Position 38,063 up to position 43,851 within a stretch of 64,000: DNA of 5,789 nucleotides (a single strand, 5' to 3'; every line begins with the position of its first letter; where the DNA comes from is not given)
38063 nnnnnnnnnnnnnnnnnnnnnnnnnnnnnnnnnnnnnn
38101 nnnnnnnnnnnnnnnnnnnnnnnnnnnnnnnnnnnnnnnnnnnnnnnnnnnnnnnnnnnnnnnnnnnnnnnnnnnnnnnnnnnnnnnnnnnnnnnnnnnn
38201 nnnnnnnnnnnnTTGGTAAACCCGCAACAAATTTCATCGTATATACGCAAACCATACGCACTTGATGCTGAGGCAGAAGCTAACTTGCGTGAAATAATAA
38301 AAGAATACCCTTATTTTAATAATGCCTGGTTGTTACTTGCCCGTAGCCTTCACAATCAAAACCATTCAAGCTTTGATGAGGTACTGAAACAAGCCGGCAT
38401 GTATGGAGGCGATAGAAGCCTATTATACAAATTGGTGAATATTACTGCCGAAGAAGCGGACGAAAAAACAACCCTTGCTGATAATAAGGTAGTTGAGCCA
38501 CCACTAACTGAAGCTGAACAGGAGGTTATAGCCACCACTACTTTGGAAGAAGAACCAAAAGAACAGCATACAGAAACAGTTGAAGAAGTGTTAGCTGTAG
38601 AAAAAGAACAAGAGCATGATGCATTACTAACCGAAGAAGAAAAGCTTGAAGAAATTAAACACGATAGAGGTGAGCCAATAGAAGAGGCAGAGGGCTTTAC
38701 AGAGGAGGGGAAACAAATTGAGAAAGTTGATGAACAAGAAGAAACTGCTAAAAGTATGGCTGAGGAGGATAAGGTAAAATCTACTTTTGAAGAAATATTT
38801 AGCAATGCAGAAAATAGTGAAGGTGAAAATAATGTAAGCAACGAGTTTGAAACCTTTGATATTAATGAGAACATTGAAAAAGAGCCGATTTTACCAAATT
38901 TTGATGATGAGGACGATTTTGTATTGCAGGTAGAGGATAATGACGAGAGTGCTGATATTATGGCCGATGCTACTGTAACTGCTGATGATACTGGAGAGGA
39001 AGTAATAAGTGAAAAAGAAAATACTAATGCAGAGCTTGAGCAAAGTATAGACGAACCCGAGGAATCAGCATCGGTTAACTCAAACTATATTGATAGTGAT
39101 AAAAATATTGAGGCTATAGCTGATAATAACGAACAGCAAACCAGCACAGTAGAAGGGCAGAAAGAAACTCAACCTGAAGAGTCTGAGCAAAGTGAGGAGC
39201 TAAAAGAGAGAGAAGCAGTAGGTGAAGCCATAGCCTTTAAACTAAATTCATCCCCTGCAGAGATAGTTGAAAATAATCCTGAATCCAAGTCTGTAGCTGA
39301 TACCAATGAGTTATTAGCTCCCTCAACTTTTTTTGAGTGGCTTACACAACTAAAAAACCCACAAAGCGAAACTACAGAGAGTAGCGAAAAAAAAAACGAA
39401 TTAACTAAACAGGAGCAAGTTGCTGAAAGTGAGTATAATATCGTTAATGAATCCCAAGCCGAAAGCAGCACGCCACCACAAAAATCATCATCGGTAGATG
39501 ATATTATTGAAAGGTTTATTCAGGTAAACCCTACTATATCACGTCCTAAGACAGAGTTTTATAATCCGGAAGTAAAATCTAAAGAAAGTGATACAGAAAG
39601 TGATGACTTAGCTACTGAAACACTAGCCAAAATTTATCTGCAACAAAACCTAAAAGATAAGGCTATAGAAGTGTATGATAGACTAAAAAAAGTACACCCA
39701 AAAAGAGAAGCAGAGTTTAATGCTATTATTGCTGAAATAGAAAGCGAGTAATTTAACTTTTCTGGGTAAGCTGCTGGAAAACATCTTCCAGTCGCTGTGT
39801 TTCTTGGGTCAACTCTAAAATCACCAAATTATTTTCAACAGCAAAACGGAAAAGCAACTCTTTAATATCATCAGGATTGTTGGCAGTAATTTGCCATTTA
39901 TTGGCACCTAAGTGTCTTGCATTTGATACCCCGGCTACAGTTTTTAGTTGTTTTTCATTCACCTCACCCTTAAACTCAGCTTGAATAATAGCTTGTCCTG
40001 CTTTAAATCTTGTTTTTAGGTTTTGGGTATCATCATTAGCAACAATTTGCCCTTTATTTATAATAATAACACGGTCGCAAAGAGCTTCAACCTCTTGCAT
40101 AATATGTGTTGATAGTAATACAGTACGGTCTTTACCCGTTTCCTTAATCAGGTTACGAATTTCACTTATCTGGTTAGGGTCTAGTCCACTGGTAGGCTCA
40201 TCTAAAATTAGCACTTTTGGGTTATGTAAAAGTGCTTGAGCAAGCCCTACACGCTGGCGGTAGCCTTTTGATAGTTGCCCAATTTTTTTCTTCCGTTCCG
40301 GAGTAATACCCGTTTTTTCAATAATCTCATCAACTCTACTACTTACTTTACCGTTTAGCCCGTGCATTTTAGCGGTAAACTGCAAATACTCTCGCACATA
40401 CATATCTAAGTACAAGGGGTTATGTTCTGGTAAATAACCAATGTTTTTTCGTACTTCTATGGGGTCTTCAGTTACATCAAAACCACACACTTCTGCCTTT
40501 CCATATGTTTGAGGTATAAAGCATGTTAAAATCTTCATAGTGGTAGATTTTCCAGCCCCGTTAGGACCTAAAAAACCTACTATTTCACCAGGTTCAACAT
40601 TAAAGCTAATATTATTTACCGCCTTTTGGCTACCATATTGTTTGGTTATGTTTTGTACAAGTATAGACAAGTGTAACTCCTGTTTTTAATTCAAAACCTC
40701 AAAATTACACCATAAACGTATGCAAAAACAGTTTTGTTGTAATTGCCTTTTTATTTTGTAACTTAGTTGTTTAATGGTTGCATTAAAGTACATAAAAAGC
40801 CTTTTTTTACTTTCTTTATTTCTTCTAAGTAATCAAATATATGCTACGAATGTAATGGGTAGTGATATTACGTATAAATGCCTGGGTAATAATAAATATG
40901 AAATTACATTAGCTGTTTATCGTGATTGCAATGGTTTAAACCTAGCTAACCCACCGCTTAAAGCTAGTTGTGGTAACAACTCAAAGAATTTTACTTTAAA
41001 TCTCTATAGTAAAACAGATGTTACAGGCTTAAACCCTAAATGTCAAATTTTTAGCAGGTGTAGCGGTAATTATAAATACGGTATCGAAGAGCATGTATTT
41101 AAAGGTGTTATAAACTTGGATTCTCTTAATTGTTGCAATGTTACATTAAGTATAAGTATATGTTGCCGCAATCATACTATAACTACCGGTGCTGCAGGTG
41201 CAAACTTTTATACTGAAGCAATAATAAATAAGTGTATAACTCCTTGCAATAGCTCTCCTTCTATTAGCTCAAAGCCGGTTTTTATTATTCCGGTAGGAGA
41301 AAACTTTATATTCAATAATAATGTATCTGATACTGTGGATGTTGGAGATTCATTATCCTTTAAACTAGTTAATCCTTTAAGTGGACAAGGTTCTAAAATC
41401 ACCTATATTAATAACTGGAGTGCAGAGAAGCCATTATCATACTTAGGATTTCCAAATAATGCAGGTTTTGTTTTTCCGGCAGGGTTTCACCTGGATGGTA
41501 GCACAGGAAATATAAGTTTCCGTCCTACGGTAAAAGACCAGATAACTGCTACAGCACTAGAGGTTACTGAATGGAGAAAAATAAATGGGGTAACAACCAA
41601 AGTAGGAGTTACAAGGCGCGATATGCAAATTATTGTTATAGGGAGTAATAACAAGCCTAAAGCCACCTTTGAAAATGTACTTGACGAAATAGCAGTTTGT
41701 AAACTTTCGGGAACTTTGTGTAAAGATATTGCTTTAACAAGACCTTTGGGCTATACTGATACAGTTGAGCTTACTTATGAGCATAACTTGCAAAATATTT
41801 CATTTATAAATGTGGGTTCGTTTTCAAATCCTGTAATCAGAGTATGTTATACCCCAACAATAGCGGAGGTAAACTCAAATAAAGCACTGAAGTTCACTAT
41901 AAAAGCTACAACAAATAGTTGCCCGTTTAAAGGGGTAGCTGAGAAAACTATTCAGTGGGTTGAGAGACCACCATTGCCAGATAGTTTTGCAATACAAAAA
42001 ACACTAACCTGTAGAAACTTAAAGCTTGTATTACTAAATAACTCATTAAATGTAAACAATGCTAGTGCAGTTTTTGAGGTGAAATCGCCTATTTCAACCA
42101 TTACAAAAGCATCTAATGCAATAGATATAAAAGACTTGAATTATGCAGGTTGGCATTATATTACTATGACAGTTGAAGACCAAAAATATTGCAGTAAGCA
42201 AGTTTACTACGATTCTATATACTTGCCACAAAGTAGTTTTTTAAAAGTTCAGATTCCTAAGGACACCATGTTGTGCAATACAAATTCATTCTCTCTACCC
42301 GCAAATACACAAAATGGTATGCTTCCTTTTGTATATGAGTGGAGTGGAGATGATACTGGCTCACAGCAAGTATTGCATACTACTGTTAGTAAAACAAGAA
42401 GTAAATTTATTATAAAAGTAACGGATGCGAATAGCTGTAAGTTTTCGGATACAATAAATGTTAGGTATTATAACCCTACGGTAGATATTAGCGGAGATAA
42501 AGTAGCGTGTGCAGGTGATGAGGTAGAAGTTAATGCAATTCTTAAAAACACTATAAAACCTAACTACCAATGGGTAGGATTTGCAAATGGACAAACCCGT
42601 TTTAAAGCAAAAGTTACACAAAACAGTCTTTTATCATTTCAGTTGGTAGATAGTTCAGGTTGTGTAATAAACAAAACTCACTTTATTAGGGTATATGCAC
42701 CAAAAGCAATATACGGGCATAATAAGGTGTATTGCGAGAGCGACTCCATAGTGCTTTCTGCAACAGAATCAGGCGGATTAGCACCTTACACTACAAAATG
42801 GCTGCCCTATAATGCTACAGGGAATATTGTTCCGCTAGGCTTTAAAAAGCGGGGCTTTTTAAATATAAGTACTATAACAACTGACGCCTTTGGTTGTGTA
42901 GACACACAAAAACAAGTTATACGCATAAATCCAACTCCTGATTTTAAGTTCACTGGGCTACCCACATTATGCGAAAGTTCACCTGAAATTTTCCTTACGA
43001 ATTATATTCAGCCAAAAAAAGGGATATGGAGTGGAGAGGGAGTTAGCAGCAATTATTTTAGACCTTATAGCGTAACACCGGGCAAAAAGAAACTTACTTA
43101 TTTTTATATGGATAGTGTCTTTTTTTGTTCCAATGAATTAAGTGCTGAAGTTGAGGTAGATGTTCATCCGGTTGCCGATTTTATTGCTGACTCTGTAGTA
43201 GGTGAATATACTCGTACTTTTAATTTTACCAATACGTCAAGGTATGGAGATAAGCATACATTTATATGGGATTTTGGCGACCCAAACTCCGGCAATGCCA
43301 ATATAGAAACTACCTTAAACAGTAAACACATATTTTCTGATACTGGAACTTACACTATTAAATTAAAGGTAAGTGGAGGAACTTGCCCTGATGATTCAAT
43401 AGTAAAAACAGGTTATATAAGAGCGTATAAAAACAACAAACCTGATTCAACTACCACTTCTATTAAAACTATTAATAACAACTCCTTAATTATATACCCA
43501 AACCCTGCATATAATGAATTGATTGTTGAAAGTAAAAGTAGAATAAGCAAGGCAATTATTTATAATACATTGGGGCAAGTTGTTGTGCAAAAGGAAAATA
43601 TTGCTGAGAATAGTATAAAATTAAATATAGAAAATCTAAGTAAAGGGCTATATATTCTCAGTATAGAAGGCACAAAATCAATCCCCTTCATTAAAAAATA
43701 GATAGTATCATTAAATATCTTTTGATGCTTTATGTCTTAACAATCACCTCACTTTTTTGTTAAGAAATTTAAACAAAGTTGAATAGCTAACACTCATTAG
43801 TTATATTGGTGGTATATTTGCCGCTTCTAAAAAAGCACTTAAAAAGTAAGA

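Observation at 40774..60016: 19-kb array of six T9SS-secreted paralogs built on an unassigned Cys-rich N-terminal domain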

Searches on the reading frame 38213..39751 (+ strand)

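Call 20: search_protein_families(library=pfam, proteins=[window:38213-39751:+], max_evalue=0.001)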
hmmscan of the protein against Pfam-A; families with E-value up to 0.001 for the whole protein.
window:38213-39751:+ (512 aa): 3 families
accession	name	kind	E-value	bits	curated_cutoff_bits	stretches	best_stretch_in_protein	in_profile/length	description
PF14559.12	TPR_19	-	5.4e-06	27.1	25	0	470-508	30-67/68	Tetratricopeptide repeat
PF13428.12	TPR_14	-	1.6e-05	25.6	23.5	0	470-498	6-34/44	Tetratricopeptide repeat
PF13174.12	TPR_6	-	0.00025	21.9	26.3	0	471-497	6-32/33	Tetratricopeptide repeat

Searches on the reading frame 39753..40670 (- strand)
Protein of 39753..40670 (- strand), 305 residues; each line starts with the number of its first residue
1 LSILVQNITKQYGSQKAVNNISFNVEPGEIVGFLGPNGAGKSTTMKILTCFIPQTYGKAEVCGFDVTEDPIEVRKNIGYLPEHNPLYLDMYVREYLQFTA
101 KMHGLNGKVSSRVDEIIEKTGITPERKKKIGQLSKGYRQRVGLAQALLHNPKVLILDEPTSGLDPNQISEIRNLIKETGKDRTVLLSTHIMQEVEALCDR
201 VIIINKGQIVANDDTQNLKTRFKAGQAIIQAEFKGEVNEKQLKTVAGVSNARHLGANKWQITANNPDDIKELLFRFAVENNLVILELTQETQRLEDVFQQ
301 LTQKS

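Call 4: search_protein_families(library=pfam, proteins=[window:39753-40670:-], max_evalue=0.01)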
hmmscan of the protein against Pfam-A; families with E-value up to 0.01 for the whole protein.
window:39753-40670:- (305 aa): 6 families
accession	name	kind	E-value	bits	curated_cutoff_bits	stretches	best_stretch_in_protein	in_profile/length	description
PF00005.33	ABC_tran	-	3.3e-32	112.4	25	1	18-161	1-137/137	ABC transporter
PF13304.12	AAA_21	-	2.8e-14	54.3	27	1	132-191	237-300/304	AAA domain, putative AbiEii toxin, Type IV TA system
PF02463.25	SMC_N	-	8.5e-05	22.5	40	0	111-203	121-210/220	RecF/RecN/SMC N terminal domain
PF13166.12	AAA_13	-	0.0032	16.6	36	0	147-189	523-569/713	AAA domain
PF13175.12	AAA_15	-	0.0068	16.5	32.1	0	30-68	25-55/374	AAA ATPase domain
PF13401.12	AAA_22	-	0.0092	16.7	27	0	34-178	11-112/130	AAA domain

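Call 5: search_protein_families(library=ncbifam, proteins=[window:39753-40670:-], max_evalue=0.01)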
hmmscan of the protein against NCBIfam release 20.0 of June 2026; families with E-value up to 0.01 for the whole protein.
window:39753-40670:- (305 aa): 190 families (the best 25 are shown)
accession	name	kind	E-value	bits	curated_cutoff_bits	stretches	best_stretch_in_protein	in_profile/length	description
TIGR03522.1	GldA_ABC_ATP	equivalog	2.6e-134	447.4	402.6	1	1-302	1-301/301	gliding motility-associated ABC transporter ATP-binding subunit GldA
TIGR01188.1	drrA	subfamily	3.6e-76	256.3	312.45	1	10-302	1-301/302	daunorubicin resistance ABC transporter, ATP-binding protein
NF033858.1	ABC2_perm_RbbA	equivalog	7.4e-59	199.5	1050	1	2-242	266-506/909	ribosome-associated ATPase/putative transporter RbbA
TIGR03864.1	PQQ_ABC_ATP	hypoth_equivalog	4.8e-54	183.3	302.25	1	3-223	2-224/236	ABC transporter, ATP-binding subunit, PQQ-dependent alcohol dehydrogenase system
TIGR03740.1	galliderm_ABC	subfamily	5.5e-54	183.2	309.75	1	5-216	3-209/223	lantibiotic protection ABC transporter ATP-binding subunit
NF010060.0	PRK13537.1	equivalog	3.6e-48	164.1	521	1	3-303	16-309/314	nodulation factor ABC transporter ATP-binding protein NodI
TIGR04406.1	LPS_export_lptB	equivalog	1e-46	159.2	240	1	4-227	3-231/239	LPS export ABC transporter ATP-binding protein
NF010059.0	PRK13536.1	equivalog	1.2e-45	155.7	549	1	2-303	43-337/342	nodulation factor ABC transporter ATP-binding protein NodI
TIGR01288.1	nodI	equivalog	4e-43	147.5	424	1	2-303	4-298/303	nodulation factor ABC transporter ATP-binding protein NodI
TIGR03375.1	type_I_sec_LssB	subfamily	3.1e-41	141.4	693.1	1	6-221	469-691/696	type I secretion system permease/ATPase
TIGR03410.1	urea_trans_UrtE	equivalog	5e-39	134.1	285.8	1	5-220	3-221/230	urea ABC transporter ATP-binding subunit UrtE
NF047568.1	PSM_export_PmtC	equivalog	1.5e-38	132.9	375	1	5-277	3-261/290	phenol-soluble modulin export ABC transporter ATP-binding protein PmtC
TIGR04520.1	ECF_ATPase_1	equivalog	1.5e-38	132.8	315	1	3-219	1-224/269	energy-coupling factor transporter ATPase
TIGR03265.1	PhnT2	equivalog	1.7e-38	132.8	457.7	1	3-244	5-245/353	putative 2-aminoethylphosphonate ABC transporter ATP-binding protein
TIGR00968.1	3a0106s01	subfamily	2.7e-38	131.8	342.75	1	3-221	1-221/237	sulfate ABC transporter ATP-binding protein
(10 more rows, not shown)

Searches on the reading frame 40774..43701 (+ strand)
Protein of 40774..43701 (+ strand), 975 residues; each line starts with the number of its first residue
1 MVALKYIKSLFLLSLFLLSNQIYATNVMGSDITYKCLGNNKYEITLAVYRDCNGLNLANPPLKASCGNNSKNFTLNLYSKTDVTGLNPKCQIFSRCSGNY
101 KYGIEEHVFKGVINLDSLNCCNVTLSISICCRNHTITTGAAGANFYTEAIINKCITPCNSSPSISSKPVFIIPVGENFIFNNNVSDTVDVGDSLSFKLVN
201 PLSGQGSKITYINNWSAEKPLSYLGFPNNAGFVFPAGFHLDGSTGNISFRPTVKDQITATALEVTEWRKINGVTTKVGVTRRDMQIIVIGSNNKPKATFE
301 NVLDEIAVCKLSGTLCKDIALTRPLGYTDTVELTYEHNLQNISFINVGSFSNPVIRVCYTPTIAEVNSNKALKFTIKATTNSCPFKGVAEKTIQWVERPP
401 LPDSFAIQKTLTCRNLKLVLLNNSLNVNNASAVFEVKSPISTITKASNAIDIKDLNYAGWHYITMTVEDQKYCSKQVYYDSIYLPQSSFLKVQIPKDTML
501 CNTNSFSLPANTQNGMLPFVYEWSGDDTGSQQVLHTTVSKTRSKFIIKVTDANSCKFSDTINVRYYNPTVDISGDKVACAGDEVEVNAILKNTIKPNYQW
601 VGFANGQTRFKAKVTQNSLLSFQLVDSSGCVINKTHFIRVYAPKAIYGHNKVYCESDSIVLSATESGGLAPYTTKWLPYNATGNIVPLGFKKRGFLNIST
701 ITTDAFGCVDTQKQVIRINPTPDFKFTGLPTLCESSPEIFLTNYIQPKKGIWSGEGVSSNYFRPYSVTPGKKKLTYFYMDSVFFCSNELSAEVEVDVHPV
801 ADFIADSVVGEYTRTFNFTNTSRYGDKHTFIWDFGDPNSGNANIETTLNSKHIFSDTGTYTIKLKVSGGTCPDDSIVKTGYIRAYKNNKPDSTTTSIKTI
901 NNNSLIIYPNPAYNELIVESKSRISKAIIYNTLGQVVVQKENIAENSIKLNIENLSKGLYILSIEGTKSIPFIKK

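Call 4: search_protein_families(library=pfam, proteins=[window:40774-43701:+], max_evalue=0.01)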
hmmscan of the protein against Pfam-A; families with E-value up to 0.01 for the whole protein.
window:40774-43701:+ (975 aa): 3 families
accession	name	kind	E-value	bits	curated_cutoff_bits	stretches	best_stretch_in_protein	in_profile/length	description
PF18962.6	Por_Secre_tail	-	1.3e-11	45.1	27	1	907-968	1-66/75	Secretion system C-terminal sorting domain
PF18911.6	PKD_4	-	2.9e-11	43.7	27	1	797-869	2-71/85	PKD domain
PF00801.26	PKD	-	2.3e-06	27.9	23.5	1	808-867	9-66/80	PKD domain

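Call 5: search_protein_families(library=ncbifam, proteins=[window:40774-43701:+], max_evalue=0.01)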
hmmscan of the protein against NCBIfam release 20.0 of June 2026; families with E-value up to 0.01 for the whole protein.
window:40774-43701:+ (975 aa): 4 families
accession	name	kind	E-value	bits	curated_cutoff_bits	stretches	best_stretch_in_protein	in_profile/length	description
TIGR04183.1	Por_Secre_tail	domain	8.2e-10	38.5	23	1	907-974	1-71/72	T9SS type A sorting domain-containing protein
NF038113.1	T9SSA_dep_M36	equivalog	9.1e-10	37.3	885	1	888-968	776-859/869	T9SS-dependent M36 family metallopeptidase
NF050177.1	TapA_OM_Porphy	equivalog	0.00015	20.7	500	1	901-964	467-530/544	TapA/TapC family T9SS-dependent outer membrane protein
NF033708.1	T9SS_Cterm_ChiA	domain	0.0012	18.7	40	1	929-974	6-51/55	T9SS sorting signal type C domain-containing protein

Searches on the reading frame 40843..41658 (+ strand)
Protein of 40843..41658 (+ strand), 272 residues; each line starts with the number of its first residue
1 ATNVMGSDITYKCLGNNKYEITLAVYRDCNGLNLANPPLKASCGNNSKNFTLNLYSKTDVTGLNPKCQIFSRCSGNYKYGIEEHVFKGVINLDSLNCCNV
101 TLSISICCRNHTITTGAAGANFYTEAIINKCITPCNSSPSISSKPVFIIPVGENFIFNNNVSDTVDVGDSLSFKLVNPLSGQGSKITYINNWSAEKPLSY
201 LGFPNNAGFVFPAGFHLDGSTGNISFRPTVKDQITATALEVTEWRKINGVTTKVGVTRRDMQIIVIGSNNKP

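Call 35: find_related_loci(query=A4, collection=genome_contigs, flank=10000)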
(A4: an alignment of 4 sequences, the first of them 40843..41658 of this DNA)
Query A4 (272 aa) in genome_contigs; peptide patterns used: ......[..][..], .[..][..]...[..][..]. (x = any residue, [..] = any of these).
257 stretches matched a pattern; 242 encode a relative of the query (tblastn E <= 1e-3); the best 80 are kept; 80 distinct loci.
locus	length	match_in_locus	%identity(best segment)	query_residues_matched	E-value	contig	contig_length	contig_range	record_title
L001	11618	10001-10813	62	1-271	8e-116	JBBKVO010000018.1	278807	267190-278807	MAG: Bacteroidia bacterium isolate metabat_bins.63 k119_4247087, whole genome shotgun sequence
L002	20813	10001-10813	63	1-271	2e-115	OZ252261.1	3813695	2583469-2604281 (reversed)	MAG: Bacteroidia bacterium isolate 262bc621-8325-4328-846f-fe28d88a9426 genome assembly, chromosome: 1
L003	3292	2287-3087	63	1-266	8e-117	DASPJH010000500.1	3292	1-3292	MAG TPA_asm: Bacteroidia bacterium isolate SMAG_U12004 k141_820976, whole genome shotgun sequence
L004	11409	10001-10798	62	1-265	3e-111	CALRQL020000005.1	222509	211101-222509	MAG: Agrobacterium sp. 719_389 isolate JJ-CU23-05-7-m1-bin223 genome assembly, contig: JJ-NR103-41-C41, whole genome sho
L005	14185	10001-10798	62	1-265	2e-110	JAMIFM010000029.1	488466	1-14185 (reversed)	MAG: Bacteroidia bacterium isolate UR_AS_metabat.4 k201_388885, whole genome shotgun sequence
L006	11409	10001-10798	61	1-265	3e-108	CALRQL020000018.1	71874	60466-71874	MAG: Agrobacterium sp. 719_389 isolate JJ-CU23-05-7-m1-bin223 genome assembly, contig: JJ-NR103-41-C195, whole genome sh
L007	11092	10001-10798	60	1-265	4e-108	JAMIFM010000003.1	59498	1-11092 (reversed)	MAG: Bacteroidia bacterium isolate UR_AS_metabat.4 k201_30191, whole genome shotgun sequence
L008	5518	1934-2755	58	1-271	2e-104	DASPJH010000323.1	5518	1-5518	MAG TPA_asm: Bacteroidia bacterium isolate SMAG_U12004 k141_120676, whole genome shotgun sequence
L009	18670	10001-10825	49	1-272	5e-92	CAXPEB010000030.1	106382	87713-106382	MAG: Bacteroidia bacterium isolate 02um_A1D0723_1.34 genome assembly, contig: k127_420750, whole genome shotgun sequence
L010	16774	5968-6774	50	1-270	4e-91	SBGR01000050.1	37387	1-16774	MAG: Bacteroidetes bacterium isolate M1806 scaffold_163_1, whole genome shotgun sequence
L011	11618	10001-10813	59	1-271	2e-107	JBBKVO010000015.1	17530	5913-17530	MAG: Bacteroidia bacterium isolate metabat_bins.63 k119_3600607, whole genome shotgun sequence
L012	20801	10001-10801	50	1-266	2e-89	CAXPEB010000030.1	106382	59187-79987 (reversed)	MAG: Bacteroidia bacterium isolate 02um_A1D0723_1.34 genome assembly, contig: k127_420750, whole genome shotgun sequence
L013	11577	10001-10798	51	1-265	5e-88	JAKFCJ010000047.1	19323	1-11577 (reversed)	MAG: Bacteroidota bacterium isolate LC018 contig-124_3630, whole genome shotgun sequence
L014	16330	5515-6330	52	1-271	9e-87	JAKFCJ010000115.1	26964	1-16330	MAG: Bacteroidota bacterium isolate LC018 contig-124_2097, whole genome shotgun sequence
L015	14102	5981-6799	50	1-271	1e-86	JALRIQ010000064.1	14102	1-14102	MAG: Bacteroidia bacterium isolate QJ.21 QJ_384470, whole genome shotgun sequence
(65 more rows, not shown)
